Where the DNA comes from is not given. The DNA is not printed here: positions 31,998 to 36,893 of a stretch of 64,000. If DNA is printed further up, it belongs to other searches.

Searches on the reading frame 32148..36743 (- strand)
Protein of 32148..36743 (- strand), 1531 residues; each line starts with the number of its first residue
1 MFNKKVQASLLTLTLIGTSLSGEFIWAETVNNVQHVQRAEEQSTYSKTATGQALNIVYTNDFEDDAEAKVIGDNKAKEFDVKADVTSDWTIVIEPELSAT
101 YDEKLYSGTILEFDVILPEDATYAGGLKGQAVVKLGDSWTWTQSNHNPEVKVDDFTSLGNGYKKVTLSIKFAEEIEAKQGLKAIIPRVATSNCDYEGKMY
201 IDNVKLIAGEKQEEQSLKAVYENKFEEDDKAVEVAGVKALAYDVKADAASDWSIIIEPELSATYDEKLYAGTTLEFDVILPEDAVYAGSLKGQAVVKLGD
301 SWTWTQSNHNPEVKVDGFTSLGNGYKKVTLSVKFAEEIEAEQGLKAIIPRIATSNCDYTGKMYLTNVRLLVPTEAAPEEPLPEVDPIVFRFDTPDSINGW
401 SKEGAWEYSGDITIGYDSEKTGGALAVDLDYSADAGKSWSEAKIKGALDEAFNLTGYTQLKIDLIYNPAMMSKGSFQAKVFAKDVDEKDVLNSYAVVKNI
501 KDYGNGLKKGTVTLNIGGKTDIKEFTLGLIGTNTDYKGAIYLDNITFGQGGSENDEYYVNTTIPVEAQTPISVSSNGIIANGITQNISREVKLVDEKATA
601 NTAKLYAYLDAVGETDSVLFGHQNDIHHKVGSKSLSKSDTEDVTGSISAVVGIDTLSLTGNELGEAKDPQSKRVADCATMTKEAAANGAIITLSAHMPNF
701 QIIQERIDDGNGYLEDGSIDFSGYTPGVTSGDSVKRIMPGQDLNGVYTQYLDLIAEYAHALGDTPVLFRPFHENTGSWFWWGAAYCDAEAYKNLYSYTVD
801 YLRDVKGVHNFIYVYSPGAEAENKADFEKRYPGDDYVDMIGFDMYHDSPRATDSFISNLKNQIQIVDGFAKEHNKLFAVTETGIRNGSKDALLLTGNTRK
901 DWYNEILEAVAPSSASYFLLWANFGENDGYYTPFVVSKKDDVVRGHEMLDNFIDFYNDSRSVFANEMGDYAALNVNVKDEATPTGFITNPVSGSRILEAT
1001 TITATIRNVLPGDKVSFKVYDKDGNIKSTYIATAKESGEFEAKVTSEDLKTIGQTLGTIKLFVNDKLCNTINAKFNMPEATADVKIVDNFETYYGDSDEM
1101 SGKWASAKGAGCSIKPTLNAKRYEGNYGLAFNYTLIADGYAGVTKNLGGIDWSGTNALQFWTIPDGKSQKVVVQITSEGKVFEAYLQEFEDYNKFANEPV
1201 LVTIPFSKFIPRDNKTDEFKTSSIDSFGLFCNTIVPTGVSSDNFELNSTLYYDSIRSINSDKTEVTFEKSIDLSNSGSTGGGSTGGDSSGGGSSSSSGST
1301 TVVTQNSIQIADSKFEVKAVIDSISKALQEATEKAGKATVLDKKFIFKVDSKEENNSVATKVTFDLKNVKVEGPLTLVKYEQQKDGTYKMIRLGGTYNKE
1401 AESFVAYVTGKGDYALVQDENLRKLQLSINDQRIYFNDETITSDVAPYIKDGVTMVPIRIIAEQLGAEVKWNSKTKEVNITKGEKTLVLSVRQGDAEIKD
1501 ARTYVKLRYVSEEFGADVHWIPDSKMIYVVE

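Call 24: search_protein_families(library=pfam, proteins=[window:32148-36743:-])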
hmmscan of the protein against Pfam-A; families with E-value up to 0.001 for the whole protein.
window:32148-36743:- (1531 aa): 6 families
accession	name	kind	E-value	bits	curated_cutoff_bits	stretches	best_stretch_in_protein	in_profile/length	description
PF02156.21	Glyco_hydro_26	-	1.9e-45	156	20.2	1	594-856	1-242/311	Glycosyl hydrolase family 26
PF07833.16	Cu_amine_oxidN1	-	2.7e-25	88.9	24.2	1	1436-1528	2-107/108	Copper amine oxidase N-terminal domain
PF09212.16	CBM27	-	8.9e-15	55.8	20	2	74-206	45-170/173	Carbohydrate binding module 27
PF03424.20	CBM_17_28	-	2.3e-14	54.2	25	2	107-205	69-175/176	Carbohydrate binding domain (family 17/28)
PF03425.19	CBM_11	-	1.1e-12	48.8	27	1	1077-1181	5-106/182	Carbohydrate binding domain (family 11)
PF21253.3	Mann_GBD_bact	-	3.9e-05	24.3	27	0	260-319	47-105/143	Mannanase, galactose-binding domain-like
